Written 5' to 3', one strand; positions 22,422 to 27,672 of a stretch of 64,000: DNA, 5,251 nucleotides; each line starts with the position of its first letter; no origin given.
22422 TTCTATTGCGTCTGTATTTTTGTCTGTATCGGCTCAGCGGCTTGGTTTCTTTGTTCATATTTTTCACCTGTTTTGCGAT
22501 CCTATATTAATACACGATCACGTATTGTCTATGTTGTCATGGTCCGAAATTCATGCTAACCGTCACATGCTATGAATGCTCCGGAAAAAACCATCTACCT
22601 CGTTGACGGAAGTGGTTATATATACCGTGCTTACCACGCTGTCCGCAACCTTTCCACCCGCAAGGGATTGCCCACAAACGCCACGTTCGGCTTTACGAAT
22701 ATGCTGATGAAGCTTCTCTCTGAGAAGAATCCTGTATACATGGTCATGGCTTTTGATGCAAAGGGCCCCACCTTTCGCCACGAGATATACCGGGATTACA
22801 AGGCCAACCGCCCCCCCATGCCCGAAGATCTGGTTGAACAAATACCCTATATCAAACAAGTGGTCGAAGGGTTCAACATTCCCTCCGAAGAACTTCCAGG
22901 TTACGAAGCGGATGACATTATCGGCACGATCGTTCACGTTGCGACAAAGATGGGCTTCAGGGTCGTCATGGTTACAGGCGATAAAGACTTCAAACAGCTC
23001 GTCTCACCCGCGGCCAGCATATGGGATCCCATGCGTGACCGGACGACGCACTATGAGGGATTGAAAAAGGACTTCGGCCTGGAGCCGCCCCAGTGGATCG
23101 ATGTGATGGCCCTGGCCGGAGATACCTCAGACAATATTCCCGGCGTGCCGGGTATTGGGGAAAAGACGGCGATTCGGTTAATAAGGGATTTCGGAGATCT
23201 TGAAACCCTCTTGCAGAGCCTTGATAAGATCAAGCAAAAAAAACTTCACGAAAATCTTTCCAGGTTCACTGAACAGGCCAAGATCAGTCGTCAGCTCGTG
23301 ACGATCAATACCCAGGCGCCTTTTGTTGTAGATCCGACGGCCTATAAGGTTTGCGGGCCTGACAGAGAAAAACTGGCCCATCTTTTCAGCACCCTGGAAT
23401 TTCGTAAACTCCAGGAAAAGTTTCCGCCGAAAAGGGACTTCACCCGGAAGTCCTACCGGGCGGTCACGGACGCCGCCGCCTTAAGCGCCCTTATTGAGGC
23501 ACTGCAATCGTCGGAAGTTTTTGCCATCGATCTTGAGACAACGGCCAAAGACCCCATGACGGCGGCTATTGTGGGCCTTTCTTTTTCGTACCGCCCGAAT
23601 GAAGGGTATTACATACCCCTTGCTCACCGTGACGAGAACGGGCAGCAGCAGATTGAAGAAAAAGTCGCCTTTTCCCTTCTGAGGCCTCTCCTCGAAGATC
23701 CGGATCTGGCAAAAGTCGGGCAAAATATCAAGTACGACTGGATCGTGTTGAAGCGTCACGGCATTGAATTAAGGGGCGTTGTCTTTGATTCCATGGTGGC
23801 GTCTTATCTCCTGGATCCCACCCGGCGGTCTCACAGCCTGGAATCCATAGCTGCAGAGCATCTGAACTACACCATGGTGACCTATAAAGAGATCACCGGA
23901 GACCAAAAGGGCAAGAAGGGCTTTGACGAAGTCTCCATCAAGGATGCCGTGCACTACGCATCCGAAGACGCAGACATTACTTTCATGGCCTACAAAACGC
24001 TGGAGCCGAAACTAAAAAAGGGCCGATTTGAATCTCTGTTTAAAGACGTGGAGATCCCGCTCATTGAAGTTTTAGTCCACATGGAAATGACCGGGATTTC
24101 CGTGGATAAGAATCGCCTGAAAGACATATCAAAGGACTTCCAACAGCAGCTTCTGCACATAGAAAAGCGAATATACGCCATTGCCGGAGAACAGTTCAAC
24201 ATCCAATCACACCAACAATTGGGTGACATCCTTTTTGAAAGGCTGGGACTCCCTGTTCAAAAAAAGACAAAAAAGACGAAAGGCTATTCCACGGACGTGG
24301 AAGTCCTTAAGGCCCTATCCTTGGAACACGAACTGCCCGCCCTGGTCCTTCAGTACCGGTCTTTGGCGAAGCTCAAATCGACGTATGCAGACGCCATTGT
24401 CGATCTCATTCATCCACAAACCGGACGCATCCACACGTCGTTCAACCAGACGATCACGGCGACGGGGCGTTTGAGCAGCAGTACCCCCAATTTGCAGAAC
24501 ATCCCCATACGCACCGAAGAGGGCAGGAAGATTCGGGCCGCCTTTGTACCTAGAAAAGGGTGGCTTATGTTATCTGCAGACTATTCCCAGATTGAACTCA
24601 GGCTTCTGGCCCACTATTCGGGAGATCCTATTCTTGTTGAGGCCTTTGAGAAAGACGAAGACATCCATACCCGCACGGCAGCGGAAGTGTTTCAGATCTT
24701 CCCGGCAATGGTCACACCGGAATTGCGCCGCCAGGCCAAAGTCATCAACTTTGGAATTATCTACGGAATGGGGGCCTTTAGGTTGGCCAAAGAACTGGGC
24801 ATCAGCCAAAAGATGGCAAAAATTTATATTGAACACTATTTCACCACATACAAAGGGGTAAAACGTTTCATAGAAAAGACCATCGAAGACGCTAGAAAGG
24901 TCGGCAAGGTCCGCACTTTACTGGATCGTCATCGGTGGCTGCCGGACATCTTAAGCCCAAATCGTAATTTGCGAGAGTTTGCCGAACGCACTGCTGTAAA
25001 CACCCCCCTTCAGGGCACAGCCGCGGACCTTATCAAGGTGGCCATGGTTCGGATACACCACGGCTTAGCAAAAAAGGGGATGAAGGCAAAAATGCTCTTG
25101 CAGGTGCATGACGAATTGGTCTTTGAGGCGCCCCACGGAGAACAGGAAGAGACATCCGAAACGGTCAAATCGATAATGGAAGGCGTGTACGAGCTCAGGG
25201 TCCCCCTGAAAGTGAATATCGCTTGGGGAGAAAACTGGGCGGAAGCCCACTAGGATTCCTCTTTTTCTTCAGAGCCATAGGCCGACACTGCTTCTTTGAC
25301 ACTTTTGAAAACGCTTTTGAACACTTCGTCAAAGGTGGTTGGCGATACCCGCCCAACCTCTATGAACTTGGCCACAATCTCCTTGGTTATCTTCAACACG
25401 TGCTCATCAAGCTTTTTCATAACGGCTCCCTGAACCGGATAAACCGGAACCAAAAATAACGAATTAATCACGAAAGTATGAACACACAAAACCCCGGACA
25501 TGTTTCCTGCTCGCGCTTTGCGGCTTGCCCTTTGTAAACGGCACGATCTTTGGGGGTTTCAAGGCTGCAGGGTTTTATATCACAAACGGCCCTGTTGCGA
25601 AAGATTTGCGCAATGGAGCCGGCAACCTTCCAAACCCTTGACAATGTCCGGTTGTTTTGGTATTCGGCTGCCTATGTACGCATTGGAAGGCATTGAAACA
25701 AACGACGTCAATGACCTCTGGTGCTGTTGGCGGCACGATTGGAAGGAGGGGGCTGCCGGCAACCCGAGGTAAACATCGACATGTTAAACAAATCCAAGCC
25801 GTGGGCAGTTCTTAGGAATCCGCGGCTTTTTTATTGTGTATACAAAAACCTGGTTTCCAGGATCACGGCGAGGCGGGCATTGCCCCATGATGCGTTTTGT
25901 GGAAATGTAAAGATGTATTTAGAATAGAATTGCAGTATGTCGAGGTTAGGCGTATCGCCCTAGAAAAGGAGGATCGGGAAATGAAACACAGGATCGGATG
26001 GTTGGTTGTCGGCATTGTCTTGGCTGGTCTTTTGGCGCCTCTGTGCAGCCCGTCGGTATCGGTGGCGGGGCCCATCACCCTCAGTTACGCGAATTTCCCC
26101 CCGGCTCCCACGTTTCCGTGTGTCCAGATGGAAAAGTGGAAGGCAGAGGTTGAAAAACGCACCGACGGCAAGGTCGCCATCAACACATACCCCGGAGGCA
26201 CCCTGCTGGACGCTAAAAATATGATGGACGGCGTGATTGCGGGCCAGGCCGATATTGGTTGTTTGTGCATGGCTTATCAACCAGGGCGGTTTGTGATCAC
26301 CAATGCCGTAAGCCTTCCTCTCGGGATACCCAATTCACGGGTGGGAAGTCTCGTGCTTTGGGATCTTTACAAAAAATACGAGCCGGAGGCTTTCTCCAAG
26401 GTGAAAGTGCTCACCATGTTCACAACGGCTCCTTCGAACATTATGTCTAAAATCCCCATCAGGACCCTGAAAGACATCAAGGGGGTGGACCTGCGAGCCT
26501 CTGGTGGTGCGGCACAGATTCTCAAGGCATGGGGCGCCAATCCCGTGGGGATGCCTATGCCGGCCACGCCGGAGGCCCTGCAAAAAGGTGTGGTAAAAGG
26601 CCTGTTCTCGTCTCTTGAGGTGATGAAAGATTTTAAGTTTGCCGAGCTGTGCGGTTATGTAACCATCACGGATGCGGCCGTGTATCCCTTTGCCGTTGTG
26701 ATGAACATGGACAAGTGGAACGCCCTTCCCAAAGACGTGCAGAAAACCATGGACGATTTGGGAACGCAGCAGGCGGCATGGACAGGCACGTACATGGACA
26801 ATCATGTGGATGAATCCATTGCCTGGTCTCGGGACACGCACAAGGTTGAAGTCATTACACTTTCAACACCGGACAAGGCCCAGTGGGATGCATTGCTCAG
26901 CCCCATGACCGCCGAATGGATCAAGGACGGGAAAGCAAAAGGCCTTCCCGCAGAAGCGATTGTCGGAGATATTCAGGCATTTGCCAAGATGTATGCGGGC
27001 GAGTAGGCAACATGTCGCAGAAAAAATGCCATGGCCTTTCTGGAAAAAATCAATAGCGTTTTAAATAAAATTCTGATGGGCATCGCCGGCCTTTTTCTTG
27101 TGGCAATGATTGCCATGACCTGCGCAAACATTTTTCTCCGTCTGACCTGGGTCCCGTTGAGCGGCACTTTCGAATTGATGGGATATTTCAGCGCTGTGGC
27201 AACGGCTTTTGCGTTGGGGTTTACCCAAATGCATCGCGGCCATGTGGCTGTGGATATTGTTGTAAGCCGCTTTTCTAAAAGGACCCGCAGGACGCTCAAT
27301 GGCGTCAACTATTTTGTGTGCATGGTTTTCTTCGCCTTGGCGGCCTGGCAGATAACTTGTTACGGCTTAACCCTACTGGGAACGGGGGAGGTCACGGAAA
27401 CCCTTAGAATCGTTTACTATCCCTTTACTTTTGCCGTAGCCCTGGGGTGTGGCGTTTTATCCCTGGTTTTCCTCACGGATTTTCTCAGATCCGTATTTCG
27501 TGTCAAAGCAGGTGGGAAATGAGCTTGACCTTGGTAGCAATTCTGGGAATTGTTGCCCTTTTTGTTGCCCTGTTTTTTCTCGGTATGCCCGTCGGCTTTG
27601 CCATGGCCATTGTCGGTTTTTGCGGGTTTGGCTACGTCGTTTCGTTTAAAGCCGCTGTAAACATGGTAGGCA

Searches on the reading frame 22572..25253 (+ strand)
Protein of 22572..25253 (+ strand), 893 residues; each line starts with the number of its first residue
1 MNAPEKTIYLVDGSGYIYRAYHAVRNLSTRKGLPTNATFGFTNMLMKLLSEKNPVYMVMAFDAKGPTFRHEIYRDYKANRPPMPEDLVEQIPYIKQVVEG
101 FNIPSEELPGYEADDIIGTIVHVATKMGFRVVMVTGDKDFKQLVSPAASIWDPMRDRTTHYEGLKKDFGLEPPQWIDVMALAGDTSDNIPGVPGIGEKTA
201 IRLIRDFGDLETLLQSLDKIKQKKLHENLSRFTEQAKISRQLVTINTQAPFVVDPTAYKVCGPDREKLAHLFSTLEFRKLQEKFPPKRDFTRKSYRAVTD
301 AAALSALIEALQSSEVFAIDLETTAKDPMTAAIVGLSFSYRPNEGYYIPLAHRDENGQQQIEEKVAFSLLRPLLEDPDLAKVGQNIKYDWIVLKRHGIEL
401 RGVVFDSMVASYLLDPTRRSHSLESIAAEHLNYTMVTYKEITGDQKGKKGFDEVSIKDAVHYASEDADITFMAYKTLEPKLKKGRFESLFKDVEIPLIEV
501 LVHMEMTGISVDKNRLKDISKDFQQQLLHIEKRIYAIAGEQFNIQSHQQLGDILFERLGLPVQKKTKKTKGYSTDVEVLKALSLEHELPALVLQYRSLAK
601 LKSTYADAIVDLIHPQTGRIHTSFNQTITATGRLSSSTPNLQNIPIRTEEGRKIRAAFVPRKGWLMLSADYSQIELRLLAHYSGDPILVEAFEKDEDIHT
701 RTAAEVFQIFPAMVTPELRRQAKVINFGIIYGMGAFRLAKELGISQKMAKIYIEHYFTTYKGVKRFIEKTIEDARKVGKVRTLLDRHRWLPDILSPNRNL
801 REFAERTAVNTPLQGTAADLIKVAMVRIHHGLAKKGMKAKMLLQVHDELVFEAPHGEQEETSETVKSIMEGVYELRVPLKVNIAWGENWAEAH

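Call 17: search_protein_families(library=pfam, proteins=[window:22572-25253:+], max_evalue=0.0001)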
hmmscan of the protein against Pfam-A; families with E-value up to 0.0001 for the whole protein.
window:22572-25253:+ (893 aa): 5 families
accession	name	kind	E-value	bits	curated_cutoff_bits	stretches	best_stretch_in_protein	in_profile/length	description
PF00476.26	DNA_pol_A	-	3.7e-164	546.6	34.3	1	514-891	2-381/381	DNA polymerase family A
PF02739.22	5_3_exonuc_N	-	6.4e-57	192.3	34.3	1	8-162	2-157/164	5'-3' exonuclease, N-terminal resolvase-like domain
PF01612.26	DNA_pol_A_exo1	-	4.6e-33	114.9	23.6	1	295-481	1-172/173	3'-5' exonuclease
PF01367.25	5_3_exonuc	-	1.9e-32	112.1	40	1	171-265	2-96/97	5'-3' exonuclease, C-terminal SAM fold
PF22619.2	DNA_polI_exo1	-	6.5e-14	52.4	27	1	322-440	4-109/140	DNA polymerase I, ribonuclease H-like domain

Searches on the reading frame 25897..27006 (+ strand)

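Call 17: search_protein_families(library=pfam, proteins=[window:25897-27006:+], max_evalue=0.0001)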
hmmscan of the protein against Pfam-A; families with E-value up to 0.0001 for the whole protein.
window:25897-27006:+ (369 aa): 1 family
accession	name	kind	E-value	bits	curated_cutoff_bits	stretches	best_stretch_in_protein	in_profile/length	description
PF03480.18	DctP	-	1.2e-42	146.7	23.4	1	78-343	15-285/286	Bacterial extracellular solute-binding protein, family 7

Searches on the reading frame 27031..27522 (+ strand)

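Call 17: search_protein_families(library=pfam, proteins=[window:27031-27522:+], max_evalue=0.0001)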
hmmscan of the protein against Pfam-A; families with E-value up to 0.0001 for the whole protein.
window:27031-27522:+ (163 aa): 1 family
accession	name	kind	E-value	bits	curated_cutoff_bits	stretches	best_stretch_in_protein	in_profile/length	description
PF04290.18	DctQ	-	5.7e-20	72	28.3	1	26-155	1-130/132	Tripartite ATP-independent periplasmic transporters, DctQ component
